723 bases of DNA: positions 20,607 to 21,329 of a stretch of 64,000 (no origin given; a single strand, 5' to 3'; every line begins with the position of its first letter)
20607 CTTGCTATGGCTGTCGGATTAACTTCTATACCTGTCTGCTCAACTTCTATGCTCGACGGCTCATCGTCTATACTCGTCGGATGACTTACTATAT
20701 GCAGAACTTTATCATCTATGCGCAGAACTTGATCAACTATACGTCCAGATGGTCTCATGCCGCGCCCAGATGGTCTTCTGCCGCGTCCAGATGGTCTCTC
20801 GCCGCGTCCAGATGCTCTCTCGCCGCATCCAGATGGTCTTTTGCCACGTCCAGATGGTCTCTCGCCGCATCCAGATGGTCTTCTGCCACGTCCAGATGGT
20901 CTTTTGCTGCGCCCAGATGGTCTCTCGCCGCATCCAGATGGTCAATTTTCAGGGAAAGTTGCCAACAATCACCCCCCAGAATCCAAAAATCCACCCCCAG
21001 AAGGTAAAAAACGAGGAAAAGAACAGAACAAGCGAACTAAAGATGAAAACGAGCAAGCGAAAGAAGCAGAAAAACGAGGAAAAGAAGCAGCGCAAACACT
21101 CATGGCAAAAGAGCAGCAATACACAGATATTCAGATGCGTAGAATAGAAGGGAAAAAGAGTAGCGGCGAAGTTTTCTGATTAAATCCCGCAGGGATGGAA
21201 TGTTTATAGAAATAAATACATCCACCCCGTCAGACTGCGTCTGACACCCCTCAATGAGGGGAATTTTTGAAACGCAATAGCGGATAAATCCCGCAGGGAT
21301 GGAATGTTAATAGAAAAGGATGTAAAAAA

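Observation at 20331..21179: Two abutting perfect 21-bp tandem arrays upstream of the M20 peptidase gene, open as heptad-repeat ORFs in several frames on both strands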

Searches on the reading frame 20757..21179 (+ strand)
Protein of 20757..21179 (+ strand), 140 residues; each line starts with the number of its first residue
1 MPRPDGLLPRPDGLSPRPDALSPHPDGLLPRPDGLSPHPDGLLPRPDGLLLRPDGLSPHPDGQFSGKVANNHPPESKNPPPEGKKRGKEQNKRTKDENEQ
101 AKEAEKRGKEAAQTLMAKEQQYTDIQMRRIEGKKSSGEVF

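Call 10: find_encoding_contigs(protein=window:20757-21179:+, flank=10000, max_places=10)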
Protein window:20757-21179:+ (140 aa): 17 contigs read that carry it; 6 places shown.
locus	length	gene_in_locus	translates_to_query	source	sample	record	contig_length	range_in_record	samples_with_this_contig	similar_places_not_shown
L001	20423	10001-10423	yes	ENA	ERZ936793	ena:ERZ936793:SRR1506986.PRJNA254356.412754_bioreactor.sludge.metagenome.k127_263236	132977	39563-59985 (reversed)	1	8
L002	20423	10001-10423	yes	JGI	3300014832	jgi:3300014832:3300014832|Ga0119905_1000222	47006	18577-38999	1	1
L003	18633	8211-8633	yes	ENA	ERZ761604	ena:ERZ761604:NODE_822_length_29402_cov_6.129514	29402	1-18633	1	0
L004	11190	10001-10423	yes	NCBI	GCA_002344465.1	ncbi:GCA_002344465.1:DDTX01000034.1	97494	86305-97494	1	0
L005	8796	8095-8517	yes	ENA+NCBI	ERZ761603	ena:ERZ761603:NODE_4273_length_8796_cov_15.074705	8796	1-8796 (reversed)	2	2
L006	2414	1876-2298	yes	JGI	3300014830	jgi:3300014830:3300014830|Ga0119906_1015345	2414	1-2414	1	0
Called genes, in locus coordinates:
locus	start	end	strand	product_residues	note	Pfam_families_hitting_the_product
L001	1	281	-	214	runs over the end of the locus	PF01300:Sua5_yciO_yrdC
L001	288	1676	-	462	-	PF00206:Lyase_1, PF10415:FumaraseC_C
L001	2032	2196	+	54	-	-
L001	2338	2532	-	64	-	PF01165:Ribosomal_S21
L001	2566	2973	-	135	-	-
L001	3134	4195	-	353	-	PF03150:CCP_MauG, PF06537:DHOR (faint), PF03150:CCP_MauG (weak)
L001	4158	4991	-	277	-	PF02511:Thy1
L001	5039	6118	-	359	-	PF07719:TPR_2 (faint), PF13428:TPR_14 (faint), PF14559:TPR_19 (weak)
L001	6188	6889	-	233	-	PF01027:Bax1-I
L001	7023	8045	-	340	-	PF18962:Por_Secre_tail (weak)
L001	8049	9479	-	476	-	PF01546:Peptidase_M20, PF07687:M20_dimer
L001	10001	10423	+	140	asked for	-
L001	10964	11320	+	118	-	PF14436:EndoU_bacteria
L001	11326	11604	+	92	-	-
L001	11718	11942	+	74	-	-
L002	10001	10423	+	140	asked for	-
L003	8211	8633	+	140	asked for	-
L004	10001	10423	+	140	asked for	-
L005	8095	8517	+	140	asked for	-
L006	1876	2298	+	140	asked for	-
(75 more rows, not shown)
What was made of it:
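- Some gene callers predict the 116-aa ORF (call 10).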

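Call 14: search_protein_families(library=pfam, max_evalue=0.01, proteins=[window:20757-21179:+])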
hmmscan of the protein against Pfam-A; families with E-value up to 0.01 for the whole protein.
window:20757-21179:+ (140 aa): 0 families

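Call 16: find_homologous_proteins(query=window:20757-21179:+, max_evalue=0.01)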
Query window:20757-21179:+ (140 aa): 4 proteins with E <= 0.01 among 8000 candidates.
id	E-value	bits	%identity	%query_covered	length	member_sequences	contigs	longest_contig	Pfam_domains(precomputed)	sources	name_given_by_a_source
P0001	1.2e-42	164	80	79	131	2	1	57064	-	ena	-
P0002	1.2e-29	121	75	63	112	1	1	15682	-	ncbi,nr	ncbi:MAG: hypothetical protein J0M05_08140 [Candidatus Kapabacteria bacterium]|nr:hypothetical prote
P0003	1.6e-12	66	48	73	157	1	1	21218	-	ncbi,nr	ncbi:MAG: hypothetical protein IPK11_15555 [Ignavibacteria bacterium]|nr:hypothetical protein [Ignav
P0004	4.7e-10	58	50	59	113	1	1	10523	-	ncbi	-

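Call 19: find_encoding_contigs(protein=P0001, flank=6000, max_places=4)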
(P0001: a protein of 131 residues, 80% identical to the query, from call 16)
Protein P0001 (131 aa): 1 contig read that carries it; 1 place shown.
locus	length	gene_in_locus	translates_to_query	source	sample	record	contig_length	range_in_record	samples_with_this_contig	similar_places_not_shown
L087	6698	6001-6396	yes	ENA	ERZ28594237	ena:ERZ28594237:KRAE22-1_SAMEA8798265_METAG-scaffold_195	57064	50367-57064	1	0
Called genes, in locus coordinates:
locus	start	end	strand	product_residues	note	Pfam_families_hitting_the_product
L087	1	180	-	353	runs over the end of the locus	PF03150:CCP_MauG, PF06537:DHOR (faint), PF03150:CCP_MauG (weak)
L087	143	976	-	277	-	PF02511:Thy1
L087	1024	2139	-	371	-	PF07719:TPR_2 (faint), PF13428:TPR_14 (faint), PF14559:TPR_19 (weak)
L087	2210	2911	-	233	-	PF01027:Bax1-I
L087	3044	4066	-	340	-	PF18962:Por_Secre_tail (weak)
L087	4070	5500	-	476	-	PF01546:Peptidase_M20, PF07687:M20_dimer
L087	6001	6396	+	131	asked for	-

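Call 20: find_encoding_contigs(protein=P0002, flank=6000, max_places=4)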
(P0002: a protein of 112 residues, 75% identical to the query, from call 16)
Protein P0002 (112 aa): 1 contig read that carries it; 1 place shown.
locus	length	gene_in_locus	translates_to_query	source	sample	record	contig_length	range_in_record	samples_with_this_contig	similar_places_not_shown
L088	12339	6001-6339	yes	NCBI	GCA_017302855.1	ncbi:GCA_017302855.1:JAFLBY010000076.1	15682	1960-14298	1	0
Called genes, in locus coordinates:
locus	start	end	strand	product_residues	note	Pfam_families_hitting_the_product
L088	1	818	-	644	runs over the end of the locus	PF00795:CN_hydrolase, PF02540:NAD_synthase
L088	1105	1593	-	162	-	PF12895:ANAPC3 (faint), PF07719:TPR_2 (faint), PF07721:TPR_4 (faint), PF13428:TPR_14 (faint), PF13432:TPR_16 (faint), PF14559:TPR_19 (faint)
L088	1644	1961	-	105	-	PF00216:Bac_DNA_binding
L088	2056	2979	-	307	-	-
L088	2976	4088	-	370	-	PF21016:RlmN_N, PF04055:Radical_SAM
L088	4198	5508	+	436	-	PF03606:DcuC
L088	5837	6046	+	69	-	-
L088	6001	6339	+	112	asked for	-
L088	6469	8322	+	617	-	PF02463:SMC_N, PF11398:DUF2813 (faint), PF13175:AAA_15, PF13476:AAA_23, PF13304:AAA_21, PF20469:OLD-like_TOPRIM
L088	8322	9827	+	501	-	PF00580:UvrD-helicase, PF01443:Viral_helicase1 (faint), PF13245:AAA_19, PF00580:UvrD-helicase, PF13361:UvrD_C (weak), PF13538:UvrD_C_2 (weak)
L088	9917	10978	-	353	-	PF03444:WHD_HrcA (weak), PF01628:HrcA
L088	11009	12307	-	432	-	PF13624:SurA_N_3 (weak), PF09312:SurA_N, PF13145:Rotamase_2, PF13616:Rotamase_3, PF00639:Rotamase, PF13616:Rotamase_3 (weak), PF00639:Rotamase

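Call 21: find_encoding_contigs(protein=P0003, flank=6000, max_places=4)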
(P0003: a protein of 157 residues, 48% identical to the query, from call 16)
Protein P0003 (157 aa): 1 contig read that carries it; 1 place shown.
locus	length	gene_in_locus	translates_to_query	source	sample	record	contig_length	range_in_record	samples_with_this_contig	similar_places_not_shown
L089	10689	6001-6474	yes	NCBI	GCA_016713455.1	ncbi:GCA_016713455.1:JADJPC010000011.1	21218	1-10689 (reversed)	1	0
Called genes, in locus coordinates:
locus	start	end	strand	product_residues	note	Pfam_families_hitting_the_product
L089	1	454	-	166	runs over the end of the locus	-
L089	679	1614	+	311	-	PF04069:OpuAC, PF13379:NMT1_2, PF09084:NMT1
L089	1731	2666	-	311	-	PF05193:Peptidase_M16_C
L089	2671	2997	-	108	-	PF00675:Peptidase_M16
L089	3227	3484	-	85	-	PF13223:DUF4031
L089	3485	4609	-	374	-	PF00266:Aminotran_5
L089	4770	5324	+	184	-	PF25084:LbH_EIF2B (weak), PF25087:GMPPB_C, PF00132:Hexapep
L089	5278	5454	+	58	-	PF13720:Acetyltransf_11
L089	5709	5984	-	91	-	-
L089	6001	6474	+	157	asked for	-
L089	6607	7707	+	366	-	PF25852:DUF6242_C (faint)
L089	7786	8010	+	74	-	-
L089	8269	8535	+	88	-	-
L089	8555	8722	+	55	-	-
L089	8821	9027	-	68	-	-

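Call 22: find_encoding_contigs(protein=P0004, flank=6000, max_places=4)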
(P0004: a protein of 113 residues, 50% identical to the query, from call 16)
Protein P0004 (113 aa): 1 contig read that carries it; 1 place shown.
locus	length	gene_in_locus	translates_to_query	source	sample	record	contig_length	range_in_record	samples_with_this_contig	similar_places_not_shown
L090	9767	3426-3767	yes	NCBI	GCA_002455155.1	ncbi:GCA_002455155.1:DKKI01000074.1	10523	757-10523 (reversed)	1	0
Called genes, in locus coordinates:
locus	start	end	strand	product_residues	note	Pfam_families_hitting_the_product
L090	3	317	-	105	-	?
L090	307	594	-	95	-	-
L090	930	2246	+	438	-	PF02861:Clp_N, PF13191:AAA_16 (weak), PF23569:NBD_SMAX1, PF01637:ATPase_2 (faint), PF05621:TniB (faint), PF00004:AAA, PF17871:AAA_lid_9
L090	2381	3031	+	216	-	-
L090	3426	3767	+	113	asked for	-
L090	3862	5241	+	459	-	PF02985:HEAT (faint), PF13646:HEAT_2, PF01555:N6_N4_Mtase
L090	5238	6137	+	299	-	PF09516:RE_CfrBI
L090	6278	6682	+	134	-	-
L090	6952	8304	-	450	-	PF00375:SDF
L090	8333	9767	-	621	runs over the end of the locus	-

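Call 51: search_protein_representatives(alignment_id=A2)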
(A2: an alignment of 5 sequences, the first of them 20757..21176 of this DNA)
Query: 5 sequences, 116 profile positions. Proteins with E-value up to 0.001 (for the whole library): 20; up to 1e-10: 7; up to 1e-30: 2. The best 20 are listed.
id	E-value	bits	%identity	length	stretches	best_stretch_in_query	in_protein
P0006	5.9e-46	171.6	-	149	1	2-99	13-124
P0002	7.4e-35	135.8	-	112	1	1-115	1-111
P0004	1.1e-29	119.1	-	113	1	2-89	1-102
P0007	3.7e-17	78.7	-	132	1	2-94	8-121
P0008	5.1e-17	78.3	-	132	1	38-99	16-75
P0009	2.2e-13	66.6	-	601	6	3-28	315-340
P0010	6.9e-13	65.0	-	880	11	4-28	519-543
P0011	3.4e-10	56.3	-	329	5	4-28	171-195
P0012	1.5e-09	54.2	-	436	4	3-30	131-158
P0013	7.0e-08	48.8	-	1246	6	2-30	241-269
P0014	2.1e-06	44.1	-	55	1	74-114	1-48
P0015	2.3e-06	43.9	-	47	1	53-96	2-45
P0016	8.9e-05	38.8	-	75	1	74-104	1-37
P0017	2.8e-04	37.2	-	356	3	2-26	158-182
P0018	3.4e-04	37.0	-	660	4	2-30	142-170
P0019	3.9e-04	36.7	-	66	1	8-39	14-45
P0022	6.7e-04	36.0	-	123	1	1-84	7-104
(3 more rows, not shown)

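Call 54: find_encoding_contigs(protein=P0007, flank=7000, max_places=3)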
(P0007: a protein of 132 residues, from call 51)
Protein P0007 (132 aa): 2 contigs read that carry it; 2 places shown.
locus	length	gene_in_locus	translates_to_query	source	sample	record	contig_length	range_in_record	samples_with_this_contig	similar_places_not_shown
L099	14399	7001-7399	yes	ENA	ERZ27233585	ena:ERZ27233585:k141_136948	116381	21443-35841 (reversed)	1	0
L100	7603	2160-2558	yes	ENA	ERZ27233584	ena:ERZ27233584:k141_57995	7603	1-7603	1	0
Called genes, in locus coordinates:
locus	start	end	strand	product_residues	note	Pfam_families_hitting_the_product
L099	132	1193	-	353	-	PF03150:CCP_MauG, PF06537:DHOR (faint)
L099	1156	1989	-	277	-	PF02511:Thy1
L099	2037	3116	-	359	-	PF07719:TPR_2 (faint), PF14559:TPR_19 (weak)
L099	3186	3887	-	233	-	PF01027:Bax1-I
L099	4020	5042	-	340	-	PF18962:Por_Secre_tail (weak)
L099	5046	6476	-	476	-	PF01546:Peptidase_M20, PF07687:M20_dimer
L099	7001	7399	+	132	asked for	-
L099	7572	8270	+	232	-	-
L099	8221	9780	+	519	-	PF07669:Eco57I (weak)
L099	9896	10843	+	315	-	PF13365:Trypsin_2 (weak)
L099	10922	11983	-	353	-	PF03444:WHD_HrcA (weak), PF01628:HrcA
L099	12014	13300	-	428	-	PF13624:SurA_N_3 (weak), PF09312:SurA_N, PF13145:Rotamase_2, PF13616:Rotamase_3, PF00639:Rotamase, PF13616:Rotamase_3 (weak), PF00639:Rotamase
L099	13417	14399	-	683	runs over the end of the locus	PF00639:Rotamase, PF01931:NTPase_I-T (faint), PF13616:Rotamase_3, PF00639:Rotamase, PF13616:Rotamase_3, PF13145:Rotamase_2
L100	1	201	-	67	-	?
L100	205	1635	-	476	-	PF01546:Peptidase_M20, PF07687:M20_dimer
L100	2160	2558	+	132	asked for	-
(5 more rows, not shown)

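Call 55: find_encoding_contigs(protein=P0022, flank=7000, max_places=3)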
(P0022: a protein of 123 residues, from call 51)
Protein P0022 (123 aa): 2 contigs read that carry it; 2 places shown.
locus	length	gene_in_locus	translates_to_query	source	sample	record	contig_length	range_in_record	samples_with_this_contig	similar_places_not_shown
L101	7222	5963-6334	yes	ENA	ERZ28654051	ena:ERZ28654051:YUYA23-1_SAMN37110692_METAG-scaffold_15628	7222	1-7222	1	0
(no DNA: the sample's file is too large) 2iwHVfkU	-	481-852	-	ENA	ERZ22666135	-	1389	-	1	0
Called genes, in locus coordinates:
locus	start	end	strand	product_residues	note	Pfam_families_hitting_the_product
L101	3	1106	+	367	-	?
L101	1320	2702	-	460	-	PF04551:GcpE, PF26540:GcpE_C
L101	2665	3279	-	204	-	-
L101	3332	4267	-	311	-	PF08551:DUF1751, PF01694:Rhomboid, PF20216:DUF6576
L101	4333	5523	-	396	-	PF00162:PGK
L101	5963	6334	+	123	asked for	-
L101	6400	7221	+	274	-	?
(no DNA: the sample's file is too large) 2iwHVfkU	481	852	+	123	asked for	-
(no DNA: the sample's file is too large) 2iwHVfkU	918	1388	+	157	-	?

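Call 56: find_encoding_contigs(protein=P0019, flank=7000, max_places=3)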
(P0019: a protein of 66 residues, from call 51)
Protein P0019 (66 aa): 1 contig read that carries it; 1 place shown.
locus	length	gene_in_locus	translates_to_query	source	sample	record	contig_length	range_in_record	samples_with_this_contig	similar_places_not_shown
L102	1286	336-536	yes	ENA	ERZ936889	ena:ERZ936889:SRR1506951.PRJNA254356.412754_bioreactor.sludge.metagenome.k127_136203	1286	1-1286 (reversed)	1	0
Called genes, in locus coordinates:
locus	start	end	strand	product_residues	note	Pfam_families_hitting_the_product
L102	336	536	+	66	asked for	-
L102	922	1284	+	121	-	?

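Call 59: search_protein_families(library=pfam, max_evalue=0.001, proteins=[L101:6400-7221:+, L099:7572-8270:+, L099:8221-9780:+, L099:9896-10843:+, L089:6607-7707:+])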
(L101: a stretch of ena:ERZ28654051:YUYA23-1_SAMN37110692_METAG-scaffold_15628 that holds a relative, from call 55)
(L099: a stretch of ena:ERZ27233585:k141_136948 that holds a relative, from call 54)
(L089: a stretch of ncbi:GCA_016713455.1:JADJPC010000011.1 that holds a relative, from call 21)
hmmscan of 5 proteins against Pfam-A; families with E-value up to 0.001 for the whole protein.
L101:6400-7221:+ (274 aa): 4 families
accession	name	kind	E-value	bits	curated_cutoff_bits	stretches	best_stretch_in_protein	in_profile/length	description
PF04471.18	Mrr_cat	-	4.3e-30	104.6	21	1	154-268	2-113/115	Restriction endonuclease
PF14338.12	Mrr_N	-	8e-15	55.2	29.5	1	15-94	3-80/87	Mrr N-terminal domain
PF22722.2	NA-iREase1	-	4.3e-12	46.4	27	1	162-268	2-106/106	NACHT-associated inactive Restriction Endonuclease 1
PF10356.15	RRG7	-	1.1e-06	28.7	22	0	202-250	85-140/185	Required for respiratory growth protein 7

L099:7572-8270:+ (232 aa): 0 families

L099:8221-9780:+ (519 aa): 1 family
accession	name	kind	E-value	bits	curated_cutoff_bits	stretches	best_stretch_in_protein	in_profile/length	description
PF07669.17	Eco57I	-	4.8e-07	30.5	25.3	1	112-234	58-171/171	Eco57I restriction-modification methylase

L099:9896-10843:+ (315 aa): 1 family
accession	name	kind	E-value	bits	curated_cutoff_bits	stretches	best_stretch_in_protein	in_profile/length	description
PF13365.12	Trypsin_2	-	2.2e-06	28.9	27.6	1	38-199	3-137/144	Trypsin-like peptidase domain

L089:6607-7707:+ (366 aa): 2 families
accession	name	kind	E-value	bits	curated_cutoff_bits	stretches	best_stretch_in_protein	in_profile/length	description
PF15902.12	Sortilin-Vps10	-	0.00031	20.1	33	0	59-114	3-61/446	Sortilin, neurotensin receptor 3,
PF13810.12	DUF4185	-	0.00068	19.4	39.5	0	91-148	120-169/309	Domain of unknown function (DUF4185)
